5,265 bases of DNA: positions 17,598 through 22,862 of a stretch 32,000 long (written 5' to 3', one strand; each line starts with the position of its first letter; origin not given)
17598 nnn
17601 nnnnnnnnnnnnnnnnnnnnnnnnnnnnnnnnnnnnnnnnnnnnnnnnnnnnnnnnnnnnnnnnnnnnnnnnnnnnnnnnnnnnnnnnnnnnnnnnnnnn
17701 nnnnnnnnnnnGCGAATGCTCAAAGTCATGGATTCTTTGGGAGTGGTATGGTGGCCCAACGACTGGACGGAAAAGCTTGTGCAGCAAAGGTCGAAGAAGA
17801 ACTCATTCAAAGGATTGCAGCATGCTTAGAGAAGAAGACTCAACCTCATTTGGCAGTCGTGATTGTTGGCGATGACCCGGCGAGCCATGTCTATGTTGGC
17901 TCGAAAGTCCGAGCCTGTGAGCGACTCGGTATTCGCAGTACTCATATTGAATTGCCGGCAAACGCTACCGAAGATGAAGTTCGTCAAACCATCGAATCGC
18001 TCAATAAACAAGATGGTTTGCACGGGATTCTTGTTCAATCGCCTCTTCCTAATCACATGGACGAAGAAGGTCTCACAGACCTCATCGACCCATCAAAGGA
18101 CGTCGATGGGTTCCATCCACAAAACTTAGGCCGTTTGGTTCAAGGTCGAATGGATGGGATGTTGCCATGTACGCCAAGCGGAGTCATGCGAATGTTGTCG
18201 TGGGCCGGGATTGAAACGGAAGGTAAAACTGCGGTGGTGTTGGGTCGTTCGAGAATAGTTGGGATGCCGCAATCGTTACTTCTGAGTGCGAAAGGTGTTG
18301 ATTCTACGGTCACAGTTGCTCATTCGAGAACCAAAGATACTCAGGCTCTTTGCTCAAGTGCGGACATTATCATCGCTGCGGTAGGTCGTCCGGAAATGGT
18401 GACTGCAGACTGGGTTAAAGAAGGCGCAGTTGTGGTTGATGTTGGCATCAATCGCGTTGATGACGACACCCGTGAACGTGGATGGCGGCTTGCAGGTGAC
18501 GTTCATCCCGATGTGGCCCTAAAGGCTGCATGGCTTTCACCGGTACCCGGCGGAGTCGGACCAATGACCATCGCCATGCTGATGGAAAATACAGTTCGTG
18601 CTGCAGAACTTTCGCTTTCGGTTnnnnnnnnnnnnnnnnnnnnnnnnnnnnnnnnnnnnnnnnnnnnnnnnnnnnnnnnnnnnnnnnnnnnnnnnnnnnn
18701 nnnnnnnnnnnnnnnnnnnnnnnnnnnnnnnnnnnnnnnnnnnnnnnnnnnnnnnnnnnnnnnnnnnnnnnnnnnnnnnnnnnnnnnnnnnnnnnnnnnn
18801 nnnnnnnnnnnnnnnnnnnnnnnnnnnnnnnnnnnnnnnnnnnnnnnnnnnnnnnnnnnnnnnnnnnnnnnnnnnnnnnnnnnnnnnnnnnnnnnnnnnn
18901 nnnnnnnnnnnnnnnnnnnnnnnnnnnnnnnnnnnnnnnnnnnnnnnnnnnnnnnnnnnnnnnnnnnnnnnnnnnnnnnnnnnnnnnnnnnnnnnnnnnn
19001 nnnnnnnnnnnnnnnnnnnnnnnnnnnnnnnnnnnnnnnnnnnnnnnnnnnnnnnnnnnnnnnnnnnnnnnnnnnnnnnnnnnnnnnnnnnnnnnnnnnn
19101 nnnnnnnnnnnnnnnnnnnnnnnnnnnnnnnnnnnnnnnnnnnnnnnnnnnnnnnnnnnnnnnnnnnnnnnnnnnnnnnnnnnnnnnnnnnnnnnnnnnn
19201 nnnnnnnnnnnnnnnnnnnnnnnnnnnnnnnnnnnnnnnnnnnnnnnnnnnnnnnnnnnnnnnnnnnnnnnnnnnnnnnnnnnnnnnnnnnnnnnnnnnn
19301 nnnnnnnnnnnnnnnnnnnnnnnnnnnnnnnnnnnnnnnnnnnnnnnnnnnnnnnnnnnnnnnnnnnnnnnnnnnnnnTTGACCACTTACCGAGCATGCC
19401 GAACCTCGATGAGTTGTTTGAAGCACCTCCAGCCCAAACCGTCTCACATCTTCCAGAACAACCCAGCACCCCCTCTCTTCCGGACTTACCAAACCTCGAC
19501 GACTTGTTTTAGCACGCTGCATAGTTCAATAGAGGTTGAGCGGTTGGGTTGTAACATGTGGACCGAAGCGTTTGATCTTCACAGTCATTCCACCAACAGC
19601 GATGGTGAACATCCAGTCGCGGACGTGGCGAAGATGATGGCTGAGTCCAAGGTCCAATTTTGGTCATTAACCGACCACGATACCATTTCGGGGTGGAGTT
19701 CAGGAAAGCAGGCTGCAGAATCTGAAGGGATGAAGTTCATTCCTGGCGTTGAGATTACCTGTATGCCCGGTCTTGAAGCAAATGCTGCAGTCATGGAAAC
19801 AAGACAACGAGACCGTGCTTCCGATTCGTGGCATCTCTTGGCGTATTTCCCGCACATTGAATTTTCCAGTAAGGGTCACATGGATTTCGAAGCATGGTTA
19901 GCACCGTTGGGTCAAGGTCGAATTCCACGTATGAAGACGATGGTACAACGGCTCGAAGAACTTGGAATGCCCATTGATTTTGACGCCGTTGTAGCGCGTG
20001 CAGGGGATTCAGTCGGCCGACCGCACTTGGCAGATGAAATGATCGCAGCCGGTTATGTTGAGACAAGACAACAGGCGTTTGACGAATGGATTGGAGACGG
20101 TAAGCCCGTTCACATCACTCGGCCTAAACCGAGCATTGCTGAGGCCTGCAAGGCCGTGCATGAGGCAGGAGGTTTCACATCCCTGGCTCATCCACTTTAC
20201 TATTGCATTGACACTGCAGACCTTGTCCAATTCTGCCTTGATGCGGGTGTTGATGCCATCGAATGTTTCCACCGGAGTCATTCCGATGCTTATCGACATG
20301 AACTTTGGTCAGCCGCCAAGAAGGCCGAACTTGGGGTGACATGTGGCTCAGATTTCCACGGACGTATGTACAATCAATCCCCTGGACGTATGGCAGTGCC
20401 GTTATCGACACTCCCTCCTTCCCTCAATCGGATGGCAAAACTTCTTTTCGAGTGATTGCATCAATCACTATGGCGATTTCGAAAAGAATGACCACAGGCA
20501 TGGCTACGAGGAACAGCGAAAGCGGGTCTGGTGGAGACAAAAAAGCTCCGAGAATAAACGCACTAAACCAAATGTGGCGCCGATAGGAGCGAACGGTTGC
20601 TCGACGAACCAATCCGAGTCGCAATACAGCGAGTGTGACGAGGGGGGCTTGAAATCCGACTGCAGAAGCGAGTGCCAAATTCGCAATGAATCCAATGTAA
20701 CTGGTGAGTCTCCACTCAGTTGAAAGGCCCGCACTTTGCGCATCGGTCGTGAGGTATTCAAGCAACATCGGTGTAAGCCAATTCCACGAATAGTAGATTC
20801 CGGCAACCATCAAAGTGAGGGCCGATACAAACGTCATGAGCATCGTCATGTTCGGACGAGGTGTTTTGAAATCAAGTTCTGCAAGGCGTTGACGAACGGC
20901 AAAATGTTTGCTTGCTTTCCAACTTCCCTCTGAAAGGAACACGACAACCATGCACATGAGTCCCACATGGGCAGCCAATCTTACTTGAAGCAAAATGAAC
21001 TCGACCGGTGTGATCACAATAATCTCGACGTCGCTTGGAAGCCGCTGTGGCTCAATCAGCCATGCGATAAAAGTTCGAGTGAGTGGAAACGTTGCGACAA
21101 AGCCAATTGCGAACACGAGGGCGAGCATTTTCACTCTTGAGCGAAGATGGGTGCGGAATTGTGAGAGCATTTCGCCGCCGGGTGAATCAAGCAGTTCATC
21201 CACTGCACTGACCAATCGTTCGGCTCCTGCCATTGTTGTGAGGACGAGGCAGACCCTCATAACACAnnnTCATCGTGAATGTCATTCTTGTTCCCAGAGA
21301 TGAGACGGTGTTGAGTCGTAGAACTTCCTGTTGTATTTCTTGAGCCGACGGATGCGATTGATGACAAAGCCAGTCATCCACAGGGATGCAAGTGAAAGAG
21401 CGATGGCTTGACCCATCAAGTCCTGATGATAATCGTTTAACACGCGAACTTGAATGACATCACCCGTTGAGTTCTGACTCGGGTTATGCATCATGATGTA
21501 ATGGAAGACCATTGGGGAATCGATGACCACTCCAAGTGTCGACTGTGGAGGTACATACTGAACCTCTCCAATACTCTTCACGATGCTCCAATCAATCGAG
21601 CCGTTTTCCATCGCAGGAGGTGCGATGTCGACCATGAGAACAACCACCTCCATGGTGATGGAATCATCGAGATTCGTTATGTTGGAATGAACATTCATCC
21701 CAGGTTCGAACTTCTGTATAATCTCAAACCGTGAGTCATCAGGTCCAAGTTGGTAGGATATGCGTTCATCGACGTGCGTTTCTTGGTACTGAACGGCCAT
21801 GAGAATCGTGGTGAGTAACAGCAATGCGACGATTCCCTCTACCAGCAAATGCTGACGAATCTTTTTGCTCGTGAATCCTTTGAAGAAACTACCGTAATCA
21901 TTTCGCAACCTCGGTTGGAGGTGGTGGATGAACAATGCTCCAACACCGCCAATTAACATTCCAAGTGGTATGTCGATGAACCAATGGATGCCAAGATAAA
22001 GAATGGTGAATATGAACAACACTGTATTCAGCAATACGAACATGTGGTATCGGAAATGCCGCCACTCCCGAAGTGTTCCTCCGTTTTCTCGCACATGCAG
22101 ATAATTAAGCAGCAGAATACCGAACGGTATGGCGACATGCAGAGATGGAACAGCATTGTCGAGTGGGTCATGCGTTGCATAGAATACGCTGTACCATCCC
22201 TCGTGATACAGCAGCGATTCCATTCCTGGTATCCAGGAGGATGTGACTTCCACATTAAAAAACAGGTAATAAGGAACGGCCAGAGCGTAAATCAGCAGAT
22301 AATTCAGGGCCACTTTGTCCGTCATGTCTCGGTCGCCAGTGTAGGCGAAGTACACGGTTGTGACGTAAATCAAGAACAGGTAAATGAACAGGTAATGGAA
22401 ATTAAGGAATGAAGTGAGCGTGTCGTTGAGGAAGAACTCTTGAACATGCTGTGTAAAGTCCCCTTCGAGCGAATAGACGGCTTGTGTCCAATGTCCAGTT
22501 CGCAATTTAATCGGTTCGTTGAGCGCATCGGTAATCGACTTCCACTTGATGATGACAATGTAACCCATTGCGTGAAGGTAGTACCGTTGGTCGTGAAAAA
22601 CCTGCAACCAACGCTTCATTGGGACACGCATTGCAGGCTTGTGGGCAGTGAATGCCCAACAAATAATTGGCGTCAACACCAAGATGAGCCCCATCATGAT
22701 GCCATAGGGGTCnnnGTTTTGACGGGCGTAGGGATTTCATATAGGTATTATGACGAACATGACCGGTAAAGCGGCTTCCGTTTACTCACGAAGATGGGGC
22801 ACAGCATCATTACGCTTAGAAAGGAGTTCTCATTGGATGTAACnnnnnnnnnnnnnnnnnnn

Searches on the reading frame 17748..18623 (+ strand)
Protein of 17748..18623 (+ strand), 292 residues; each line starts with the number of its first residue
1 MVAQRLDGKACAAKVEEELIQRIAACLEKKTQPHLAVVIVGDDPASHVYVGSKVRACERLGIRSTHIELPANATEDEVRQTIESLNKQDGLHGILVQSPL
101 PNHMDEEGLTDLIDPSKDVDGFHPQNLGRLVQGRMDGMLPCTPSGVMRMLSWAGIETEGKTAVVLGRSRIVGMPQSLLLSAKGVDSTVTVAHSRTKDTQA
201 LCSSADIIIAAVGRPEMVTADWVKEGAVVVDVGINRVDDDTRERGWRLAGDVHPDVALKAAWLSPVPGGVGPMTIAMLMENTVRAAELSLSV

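Call 17: search_protein_families(library=pfam, proteins=[window:17748-18623:+], max_evalue=0.001)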
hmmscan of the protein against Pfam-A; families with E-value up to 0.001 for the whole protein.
window:17748-18623:+ (292 aa): 2 families
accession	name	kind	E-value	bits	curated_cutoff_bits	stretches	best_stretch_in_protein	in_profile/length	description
PF02882.25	THF_DHG_CYH_C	-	5e-61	205.1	27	1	123-287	1-157/160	Tetrahydrofolate dehydrogenase/cyclohydrolase, NAD(P)-binding domain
PF00763.28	THF_DHG_CYH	-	3.7e-40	137.2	32.8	1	6-120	1-115/115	Tetrahydrofolate dehydrogenase/cyclohydrolase, catalytic domain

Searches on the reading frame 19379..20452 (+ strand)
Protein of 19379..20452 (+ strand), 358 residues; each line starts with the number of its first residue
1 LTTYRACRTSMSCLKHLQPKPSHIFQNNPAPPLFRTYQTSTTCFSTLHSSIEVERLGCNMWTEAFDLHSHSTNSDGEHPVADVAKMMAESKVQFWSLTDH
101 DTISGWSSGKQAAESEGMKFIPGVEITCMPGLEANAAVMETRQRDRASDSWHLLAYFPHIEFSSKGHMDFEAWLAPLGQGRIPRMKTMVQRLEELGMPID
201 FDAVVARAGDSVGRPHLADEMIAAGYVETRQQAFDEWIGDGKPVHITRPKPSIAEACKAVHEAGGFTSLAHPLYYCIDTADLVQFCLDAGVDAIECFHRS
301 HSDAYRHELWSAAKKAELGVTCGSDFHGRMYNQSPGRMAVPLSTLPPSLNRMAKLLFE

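Call 17: search_protein_families(library=pfam, proteins=[window:19379-20452:+], max_evalue=0.001)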
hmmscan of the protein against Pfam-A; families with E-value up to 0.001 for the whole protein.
window:19379-20452:+ (358 aa): 1 family
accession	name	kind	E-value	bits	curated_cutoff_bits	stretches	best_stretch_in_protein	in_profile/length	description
PF02811.25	PHP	-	8.5e-09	36.4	26.4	1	66-169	1-107/164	PHP domain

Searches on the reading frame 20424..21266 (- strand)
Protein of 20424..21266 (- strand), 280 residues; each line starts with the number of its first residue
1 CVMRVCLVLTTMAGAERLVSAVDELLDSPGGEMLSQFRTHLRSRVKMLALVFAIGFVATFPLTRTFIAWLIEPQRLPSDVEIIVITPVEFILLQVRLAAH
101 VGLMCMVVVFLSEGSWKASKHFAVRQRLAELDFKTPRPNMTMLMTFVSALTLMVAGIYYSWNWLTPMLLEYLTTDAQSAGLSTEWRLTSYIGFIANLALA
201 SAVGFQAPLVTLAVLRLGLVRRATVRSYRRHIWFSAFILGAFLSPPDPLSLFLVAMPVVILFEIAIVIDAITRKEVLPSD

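Call 17: search_protein_families(library=pfam, proteins=[window:20424-21266:-], max_evalue=0.001)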
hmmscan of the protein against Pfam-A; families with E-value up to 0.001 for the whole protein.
window:20424-21266:- (280 aa): 1 family
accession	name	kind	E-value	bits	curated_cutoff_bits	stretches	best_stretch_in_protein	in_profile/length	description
PF00902.23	TatC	-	6.2e-32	111.5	25.1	1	40-257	5-208/208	Sec-independent protein translocase protein (TatC)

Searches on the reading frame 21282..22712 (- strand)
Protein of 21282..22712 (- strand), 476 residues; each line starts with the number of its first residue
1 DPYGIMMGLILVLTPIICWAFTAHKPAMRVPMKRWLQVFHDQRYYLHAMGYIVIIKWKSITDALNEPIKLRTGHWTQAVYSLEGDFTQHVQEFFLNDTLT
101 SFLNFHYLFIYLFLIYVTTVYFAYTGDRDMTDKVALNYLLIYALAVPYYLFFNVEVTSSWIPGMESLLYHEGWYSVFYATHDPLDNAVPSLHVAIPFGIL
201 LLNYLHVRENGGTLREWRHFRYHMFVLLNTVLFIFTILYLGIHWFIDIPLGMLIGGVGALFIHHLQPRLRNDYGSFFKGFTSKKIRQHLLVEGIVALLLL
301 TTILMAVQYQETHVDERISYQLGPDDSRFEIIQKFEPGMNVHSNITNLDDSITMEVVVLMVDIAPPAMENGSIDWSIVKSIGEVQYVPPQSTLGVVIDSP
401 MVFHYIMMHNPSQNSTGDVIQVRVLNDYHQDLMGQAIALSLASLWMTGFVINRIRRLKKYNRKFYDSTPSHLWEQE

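Call 17: search_protein_families(library=pfam, proteins=[window:21282-22712:-], max_evalue=0.001)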
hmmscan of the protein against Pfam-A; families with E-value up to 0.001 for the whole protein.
window:21282-22712:- (476 aa): 2 families
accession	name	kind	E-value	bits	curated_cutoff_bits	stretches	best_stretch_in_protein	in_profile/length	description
PF01569.27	PAP2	-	1.3e-07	31.9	27.2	1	181-268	44-127/130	PAP2 superfamily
PF14378.12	PAP2_3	-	0.00039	20.7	27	1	84-259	12-188/190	PAP2 superfamily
